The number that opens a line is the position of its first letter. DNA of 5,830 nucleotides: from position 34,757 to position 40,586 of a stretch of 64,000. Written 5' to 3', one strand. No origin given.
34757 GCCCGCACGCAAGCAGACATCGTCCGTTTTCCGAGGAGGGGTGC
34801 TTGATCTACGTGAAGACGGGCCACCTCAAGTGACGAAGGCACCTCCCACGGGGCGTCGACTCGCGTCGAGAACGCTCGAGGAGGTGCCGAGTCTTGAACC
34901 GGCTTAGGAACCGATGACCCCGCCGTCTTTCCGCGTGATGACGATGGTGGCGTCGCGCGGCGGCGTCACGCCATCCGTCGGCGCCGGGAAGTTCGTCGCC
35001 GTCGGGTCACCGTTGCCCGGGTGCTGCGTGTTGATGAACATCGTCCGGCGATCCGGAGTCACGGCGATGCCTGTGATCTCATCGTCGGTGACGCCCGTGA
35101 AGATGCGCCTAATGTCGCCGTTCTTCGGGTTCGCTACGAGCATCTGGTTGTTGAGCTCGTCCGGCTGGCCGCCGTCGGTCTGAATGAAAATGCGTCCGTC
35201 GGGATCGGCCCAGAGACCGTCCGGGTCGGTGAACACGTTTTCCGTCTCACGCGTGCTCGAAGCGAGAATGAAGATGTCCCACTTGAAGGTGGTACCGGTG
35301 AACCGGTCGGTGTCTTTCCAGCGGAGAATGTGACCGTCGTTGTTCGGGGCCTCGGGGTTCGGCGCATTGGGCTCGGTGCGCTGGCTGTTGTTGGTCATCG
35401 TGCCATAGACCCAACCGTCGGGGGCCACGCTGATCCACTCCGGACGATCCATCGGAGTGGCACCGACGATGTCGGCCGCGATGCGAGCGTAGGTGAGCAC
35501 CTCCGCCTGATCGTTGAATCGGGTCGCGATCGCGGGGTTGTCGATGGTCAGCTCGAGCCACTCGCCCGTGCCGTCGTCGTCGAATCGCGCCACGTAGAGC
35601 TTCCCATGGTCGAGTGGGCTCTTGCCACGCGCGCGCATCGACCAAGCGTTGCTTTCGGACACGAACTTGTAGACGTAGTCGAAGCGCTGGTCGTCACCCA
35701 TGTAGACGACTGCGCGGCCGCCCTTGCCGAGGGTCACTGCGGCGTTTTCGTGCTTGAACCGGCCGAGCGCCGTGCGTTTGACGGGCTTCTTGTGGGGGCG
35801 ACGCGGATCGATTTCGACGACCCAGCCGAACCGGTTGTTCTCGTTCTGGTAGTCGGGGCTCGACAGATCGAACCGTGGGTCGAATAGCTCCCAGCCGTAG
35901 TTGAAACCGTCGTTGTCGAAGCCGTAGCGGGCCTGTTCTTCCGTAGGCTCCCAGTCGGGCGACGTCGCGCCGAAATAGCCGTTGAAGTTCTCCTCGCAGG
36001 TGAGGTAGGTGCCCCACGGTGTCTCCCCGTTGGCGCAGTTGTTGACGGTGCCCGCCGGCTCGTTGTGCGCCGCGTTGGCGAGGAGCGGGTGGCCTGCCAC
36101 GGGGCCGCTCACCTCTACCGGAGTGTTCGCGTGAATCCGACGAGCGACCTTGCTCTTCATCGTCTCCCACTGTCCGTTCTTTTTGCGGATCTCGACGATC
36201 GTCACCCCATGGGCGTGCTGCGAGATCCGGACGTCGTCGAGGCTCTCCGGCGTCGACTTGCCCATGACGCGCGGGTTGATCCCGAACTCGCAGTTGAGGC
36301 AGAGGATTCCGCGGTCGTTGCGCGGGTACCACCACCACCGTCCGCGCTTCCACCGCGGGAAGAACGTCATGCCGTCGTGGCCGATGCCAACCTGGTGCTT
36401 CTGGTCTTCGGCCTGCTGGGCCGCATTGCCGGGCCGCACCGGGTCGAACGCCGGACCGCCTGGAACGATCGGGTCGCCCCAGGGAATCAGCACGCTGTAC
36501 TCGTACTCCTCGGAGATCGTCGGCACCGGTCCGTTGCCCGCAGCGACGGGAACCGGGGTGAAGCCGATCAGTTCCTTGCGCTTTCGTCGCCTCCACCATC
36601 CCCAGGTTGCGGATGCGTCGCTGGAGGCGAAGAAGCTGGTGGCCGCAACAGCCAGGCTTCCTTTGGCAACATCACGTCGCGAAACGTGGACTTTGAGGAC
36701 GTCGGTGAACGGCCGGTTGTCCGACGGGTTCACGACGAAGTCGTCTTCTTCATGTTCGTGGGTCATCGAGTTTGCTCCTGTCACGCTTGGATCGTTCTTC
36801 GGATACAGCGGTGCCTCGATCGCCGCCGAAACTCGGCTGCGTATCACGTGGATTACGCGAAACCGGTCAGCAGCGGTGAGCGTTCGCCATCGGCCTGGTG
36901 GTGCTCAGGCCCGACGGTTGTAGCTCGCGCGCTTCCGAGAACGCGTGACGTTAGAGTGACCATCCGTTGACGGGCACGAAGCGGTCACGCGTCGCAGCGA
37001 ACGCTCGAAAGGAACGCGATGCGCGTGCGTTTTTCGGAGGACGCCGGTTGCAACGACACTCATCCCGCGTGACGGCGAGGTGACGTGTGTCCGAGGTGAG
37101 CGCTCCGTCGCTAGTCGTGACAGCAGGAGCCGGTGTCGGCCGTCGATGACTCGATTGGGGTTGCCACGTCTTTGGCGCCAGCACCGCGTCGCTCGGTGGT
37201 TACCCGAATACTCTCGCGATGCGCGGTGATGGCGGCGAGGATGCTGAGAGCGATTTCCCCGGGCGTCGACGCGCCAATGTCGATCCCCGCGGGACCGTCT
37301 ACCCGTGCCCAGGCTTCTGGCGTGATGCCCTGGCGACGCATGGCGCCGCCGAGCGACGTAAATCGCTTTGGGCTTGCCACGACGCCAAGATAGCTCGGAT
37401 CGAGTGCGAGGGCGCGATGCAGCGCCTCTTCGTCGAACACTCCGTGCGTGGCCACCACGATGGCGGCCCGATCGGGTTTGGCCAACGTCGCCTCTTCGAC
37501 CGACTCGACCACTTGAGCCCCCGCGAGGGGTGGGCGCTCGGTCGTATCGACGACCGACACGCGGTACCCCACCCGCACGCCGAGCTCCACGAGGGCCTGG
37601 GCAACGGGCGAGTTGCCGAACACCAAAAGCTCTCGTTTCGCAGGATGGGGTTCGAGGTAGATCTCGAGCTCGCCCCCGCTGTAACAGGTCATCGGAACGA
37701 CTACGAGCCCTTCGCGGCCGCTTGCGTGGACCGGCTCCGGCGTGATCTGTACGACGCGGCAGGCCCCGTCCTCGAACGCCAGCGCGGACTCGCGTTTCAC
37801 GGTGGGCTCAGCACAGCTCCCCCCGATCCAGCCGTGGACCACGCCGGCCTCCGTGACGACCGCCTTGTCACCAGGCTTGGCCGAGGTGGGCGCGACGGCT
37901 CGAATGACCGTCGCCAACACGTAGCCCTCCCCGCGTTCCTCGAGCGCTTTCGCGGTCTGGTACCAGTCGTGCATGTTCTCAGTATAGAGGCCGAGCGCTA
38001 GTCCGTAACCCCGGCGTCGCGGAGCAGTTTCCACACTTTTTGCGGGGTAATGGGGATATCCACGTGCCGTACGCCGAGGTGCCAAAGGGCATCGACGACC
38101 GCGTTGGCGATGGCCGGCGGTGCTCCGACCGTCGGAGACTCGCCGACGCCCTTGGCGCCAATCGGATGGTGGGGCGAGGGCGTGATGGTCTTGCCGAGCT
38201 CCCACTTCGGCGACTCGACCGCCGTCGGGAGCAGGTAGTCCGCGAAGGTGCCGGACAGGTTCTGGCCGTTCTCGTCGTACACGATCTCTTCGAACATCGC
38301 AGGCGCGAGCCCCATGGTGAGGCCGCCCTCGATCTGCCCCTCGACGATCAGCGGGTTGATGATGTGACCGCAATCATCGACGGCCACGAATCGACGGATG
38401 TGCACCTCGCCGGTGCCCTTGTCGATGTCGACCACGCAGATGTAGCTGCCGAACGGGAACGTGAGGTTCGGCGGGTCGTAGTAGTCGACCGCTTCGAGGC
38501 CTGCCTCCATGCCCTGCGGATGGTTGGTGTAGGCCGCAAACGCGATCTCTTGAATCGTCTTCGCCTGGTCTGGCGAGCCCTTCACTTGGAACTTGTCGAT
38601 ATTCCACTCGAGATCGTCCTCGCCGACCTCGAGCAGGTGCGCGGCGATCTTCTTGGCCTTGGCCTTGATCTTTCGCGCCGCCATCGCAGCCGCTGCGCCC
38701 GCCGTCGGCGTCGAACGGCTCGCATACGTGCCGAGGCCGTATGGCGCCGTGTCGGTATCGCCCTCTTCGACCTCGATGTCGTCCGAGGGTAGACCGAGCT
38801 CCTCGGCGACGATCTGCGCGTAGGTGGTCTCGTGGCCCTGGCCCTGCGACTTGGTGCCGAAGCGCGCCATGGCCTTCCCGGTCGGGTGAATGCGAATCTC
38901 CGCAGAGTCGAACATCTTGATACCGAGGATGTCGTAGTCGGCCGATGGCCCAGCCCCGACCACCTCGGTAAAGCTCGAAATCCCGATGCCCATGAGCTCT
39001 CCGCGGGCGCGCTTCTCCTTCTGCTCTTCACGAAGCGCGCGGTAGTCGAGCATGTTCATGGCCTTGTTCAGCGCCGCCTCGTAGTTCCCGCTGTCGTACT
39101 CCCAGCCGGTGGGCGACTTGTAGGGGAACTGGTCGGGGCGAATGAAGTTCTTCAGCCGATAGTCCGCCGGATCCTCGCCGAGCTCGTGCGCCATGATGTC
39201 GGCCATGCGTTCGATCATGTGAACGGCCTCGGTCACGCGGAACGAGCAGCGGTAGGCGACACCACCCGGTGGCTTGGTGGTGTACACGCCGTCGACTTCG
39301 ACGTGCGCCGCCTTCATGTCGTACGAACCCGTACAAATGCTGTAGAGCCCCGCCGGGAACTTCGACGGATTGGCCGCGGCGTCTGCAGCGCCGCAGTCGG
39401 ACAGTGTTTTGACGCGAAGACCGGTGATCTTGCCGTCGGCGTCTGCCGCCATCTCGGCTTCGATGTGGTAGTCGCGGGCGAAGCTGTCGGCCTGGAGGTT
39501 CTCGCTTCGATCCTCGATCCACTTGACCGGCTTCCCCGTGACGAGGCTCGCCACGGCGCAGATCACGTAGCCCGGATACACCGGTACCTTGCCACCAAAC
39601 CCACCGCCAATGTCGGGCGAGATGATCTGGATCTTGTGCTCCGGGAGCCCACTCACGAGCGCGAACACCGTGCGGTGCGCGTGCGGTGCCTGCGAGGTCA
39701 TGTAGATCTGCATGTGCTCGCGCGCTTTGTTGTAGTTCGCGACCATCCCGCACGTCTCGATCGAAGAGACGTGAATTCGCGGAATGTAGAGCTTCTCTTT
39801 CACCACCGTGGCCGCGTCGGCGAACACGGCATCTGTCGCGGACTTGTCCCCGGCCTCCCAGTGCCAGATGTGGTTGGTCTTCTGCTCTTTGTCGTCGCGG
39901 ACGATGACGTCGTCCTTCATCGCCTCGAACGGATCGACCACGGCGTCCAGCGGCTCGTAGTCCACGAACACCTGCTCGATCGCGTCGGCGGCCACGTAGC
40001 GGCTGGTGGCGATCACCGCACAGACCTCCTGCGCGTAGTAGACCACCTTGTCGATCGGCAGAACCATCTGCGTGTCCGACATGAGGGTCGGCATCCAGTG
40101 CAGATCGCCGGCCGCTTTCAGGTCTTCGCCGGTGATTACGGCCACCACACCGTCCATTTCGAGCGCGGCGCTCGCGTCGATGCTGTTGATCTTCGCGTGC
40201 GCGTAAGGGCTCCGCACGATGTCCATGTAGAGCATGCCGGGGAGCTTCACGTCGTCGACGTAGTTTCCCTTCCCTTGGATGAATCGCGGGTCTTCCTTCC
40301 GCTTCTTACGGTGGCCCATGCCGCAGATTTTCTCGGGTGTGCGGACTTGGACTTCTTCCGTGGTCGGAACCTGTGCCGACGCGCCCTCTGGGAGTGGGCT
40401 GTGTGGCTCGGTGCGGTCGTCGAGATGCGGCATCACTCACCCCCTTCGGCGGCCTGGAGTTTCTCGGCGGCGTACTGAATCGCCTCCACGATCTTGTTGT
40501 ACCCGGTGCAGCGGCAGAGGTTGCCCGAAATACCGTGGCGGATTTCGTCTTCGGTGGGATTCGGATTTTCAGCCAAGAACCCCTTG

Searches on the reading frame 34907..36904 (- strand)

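Call 51: search_protein_families(library=pfam, proteins=[window:34907-36904:-], max_evalue=0.0001)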
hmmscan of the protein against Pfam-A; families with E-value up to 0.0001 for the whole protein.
window:34907-36904:- (666 aa): 1 family
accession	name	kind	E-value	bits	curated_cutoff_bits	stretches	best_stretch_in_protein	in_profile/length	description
PF05787.19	PhoX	-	4.8e-140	468.6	24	1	124-630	10-515/515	Alkaline phosphatase PhoX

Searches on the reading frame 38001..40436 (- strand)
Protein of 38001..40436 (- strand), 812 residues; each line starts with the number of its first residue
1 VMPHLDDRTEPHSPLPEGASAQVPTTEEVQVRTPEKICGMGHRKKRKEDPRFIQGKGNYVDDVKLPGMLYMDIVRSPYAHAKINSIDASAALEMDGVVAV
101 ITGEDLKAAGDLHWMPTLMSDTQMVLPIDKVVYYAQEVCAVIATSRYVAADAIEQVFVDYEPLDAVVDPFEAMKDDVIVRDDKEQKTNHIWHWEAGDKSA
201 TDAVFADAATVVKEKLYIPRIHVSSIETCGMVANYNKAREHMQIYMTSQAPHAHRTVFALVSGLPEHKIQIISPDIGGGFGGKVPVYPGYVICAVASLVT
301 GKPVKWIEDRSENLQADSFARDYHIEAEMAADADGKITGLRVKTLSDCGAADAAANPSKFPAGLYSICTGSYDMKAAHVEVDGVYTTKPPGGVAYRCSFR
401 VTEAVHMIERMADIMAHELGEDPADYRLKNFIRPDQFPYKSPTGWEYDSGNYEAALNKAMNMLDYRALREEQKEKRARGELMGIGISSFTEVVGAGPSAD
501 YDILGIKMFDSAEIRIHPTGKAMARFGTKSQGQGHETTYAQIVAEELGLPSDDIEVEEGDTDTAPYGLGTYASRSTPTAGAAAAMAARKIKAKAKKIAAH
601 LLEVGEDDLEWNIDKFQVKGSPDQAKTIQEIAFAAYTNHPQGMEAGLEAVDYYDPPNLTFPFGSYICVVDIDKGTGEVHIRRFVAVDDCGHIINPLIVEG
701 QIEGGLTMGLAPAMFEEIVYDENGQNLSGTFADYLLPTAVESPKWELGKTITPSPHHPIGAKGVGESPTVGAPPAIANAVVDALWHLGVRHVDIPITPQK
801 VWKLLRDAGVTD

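Call 51: search_protein_families(library=pfam, proteins=[window:38001-40436:-], max_evalue=0.0001)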
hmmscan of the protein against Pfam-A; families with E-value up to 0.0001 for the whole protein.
window:38001-40436:- (812 aa): 3 families
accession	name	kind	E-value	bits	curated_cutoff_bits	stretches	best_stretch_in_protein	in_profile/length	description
PF20256.3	MoCoBD_2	-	2.5e-89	300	27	1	458-743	1-283/283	Molybdopterin cofactor-binding domain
PF02738.23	MoCoBD_1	-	1.8e-68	230.7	27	1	184-431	4-244/244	Molybdopterin cofactor-binding domain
PF01315.27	Ald_Xan_dh_C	-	9.2e-33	113.3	31.3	1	54-163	1-109/110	Aldehyde oxidase and xanthine dehydrogenase, a/b hammerhead domain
